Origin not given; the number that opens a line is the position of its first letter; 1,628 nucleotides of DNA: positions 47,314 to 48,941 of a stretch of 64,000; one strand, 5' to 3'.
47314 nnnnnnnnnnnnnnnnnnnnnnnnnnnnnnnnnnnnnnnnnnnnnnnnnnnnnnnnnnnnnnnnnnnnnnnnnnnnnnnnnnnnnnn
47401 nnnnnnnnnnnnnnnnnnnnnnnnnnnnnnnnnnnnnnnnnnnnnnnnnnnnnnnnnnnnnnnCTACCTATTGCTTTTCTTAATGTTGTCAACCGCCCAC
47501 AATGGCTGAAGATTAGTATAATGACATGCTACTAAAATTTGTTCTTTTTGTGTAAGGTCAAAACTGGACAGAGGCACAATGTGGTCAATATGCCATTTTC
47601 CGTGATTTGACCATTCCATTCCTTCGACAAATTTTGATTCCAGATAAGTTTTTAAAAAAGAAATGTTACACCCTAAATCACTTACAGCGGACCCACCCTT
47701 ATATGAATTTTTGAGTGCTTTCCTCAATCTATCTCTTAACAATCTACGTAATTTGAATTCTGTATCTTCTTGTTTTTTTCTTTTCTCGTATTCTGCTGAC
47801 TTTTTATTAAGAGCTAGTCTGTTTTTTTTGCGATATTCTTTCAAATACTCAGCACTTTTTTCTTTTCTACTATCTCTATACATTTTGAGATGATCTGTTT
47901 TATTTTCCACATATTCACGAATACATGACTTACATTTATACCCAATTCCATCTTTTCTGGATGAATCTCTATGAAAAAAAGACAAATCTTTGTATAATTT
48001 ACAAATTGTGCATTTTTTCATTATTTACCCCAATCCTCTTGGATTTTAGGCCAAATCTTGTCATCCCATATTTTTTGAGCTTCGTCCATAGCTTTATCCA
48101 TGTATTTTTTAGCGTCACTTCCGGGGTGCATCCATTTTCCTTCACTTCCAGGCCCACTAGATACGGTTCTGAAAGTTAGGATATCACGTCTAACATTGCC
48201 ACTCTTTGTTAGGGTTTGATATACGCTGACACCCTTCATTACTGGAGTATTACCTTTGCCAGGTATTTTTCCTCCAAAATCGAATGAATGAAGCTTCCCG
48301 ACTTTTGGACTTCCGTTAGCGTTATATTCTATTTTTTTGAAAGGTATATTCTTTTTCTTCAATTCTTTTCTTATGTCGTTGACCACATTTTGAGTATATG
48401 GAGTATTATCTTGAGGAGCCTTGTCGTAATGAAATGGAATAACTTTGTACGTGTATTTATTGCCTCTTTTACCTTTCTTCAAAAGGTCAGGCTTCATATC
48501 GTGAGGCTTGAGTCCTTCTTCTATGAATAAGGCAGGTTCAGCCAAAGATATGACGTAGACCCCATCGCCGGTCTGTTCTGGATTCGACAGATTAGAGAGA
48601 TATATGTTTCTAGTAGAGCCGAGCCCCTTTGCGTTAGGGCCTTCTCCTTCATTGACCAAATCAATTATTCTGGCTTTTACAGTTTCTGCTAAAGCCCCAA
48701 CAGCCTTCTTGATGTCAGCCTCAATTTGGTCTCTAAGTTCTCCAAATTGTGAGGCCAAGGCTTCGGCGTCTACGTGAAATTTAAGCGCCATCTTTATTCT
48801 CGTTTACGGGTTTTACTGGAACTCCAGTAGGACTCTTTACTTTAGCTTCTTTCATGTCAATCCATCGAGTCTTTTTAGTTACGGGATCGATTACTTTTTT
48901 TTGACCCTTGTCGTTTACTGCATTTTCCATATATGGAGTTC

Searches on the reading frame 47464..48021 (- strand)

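Call 4: search_protein_families(library=phrogs, proteins=[window:47464-48021:-], max_evalue=0.01)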
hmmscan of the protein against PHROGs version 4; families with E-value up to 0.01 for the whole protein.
window:47464-48021:- (185 aa): 10 families
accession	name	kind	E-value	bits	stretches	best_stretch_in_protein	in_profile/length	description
phrog_1035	-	DNA, RNA and nucleotide metabolism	2.5e-18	67.9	1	1-185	63-213/271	endonuclease VII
phrog_2340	-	DNA, RNA and nucleotide metabolism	1.8e-10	42.2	1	1-100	8-108/171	endonuclease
phrog_28061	-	unknown function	2.9e-08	35.1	1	135-184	6-55/62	-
phrog_5558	-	moron, auxiliary metabolic gene and host takeover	1.6e-05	26.2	1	1-85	8-87/130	Lar-like restriction alleviation protein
phrog_30859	-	unknown function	3.3e-05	25.6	1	2-85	3-82/117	-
phrog_6611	-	unknown function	0.00012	23.2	1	2-37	142-177/180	-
phrog_24058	-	unknown function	0.00022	22.6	1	2-36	6-40/98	-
phrog_2633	-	DNA, RNA and nucleotide metabolism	0.00042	21.5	1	1-71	13-69/142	endonuclease VII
phrog_12813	-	unknown function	0.00096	20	1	2-35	154-187/199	-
phrog_3273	-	unknown function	0.007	17.5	1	2-44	23-67/75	-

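Call 35: search_protein_families(library=pfam, proteins=[window:47464-48021:-], max_evalue=0.1)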
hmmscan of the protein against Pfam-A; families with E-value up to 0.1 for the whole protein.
window:47464-48021:- (185 aa): 1 family
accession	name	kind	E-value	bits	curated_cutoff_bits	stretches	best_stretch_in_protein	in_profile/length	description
PF00125.30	Histone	-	0.014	16.1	26.4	1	54-114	16-76/122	Core histone H2A/H2B/H3/H4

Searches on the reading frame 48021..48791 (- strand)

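Call 4: search_protein_families(library=phrogs, proteins=[window:48021-48791:-], max_evalue=0.01)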
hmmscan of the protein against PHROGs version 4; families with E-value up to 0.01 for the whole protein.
window:48021-48791:- (256 aa): 1 family
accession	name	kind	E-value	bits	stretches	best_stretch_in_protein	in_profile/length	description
phrog_16819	-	unknown function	2.4e-07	31.5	1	18-242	15-226/239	-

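Call 12: search_protein_families(library=pfam, proteins=[window:48021-48791:-], max_evalue=0.01)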
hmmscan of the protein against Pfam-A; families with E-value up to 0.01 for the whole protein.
window:48021-48791:- (256 aa): 0 families

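Call 95: search_protein_families(library=padloc, proteins=[window:48021-48791:-], max_evalue=0.01)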
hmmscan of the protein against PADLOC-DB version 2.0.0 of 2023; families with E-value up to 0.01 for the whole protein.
window:48021-48791:- (256 aa): 0 families
